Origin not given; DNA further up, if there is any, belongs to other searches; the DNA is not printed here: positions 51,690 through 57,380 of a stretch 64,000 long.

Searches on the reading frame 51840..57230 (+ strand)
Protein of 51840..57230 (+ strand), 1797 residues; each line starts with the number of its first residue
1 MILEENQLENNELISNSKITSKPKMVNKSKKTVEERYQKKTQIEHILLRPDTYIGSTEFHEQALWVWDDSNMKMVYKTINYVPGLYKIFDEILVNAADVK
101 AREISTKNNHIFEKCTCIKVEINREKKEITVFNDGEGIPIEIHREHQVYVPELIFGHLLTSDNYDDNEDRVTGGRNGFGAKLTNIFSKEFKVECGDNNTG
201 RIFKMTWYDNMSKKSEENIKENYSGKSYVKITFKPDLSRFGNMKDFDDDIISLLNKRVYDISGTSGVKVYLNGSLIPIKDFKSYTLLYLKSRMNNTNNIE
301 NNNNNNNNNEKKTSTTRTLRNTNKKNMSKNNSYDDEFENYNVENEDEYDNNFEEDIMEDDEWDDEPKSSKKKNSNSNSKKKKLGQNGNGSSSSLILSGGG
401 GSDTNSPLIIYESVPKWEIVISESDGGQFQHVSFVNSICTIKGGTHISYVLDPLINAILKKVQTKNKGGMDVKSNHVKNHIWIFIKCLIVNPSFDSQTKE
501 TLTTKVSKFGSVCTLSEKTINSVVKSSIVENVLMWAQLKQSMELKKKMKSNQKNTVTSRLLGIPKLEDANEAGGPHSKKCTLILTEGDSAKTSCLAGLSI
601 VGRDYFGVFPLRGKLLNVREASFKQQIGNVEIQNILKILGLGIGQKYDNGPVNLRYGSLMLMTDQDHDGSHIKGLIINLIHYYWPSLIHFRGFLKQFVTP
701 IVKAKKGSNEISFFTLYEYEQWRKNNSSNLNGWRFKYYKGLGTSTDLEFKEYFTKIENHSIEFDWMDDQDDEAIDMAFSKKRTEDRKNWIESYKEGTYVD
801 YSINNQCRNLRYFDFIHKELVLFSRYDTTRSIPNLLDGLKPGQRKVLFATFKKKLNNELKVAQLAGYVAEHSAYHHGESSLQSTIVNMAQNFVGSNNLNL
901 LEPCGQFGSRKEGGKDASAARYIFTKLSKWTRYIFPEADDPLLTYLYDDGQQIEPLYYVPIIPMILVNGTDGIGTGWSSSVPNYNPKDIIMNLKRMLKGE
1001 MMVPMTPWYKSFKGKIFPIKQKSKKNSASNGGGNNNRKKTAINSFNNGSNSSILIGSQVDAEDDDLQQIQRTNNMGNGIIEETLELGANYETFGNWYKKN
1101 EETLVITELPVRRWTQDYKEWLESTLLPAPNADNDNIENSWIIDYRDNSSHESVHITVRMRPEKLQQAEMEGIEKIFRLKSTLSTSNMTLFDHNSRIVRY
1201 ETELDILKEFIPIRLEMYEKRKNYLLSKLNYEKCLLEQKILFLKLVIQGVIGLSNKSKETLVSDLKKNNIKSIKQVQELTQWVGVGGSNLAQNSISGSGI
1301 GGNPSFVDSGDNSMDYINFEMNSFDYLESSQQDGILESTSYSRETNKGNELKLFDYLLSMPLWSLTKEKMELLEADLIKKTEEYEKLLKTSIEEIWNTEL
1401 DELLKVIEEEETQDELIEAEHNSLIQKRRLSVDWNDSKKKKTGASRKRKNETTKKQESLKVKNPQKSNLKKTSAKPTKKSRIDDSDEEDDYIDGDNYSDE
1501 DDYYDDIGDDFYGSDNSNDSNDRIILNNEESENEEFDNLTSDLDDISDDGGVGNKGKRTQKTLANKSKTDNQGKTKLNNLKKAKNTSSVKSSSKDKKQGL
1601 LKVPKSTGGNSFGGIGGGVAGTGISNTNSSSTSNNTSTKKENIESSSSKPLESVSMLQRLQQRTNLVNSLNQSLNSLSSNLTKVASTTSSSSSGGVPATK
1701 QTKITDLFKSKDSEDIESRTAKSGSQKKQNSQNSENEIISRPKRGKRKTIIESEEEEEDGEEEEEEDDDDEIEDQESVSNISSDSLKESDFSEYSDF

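Call 17: search_protein_families(library=pfam, proteins=[window:51840-57230:+], max_evalue=0.001)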
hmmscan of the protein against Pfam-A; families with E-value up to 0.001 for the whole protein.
window:51840-57230:+ (1797 aa): 5 families
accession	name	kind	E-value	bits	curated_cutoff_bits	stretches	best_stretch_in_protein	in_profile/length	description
PF00521.26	DNA_topoisoIV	-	2.2e-113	379.8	31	2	830-1043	1-215/432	DNA gyrase/topoisomerase IV, subunit A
PF16898.10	TOPRIM_C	-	4.8e-45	153.3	29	1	697-827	1-127/128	C-terminal associated domain of TOPRIM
PF00204.31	DNA_gyraseB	-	3.2e-20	72.8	27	1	427-548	45-169/173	DNA gyrase B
PF02518.31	HATPase_c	-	1.2e-06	29.3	26.4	1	84-189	5-86/111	Histidine kinase-, DNA gyrase B-, and HSP90-like ATPase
PF01751.28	Toprim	-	1.3e-06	28.9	23.1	1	581-681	1-81/96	Toprim domain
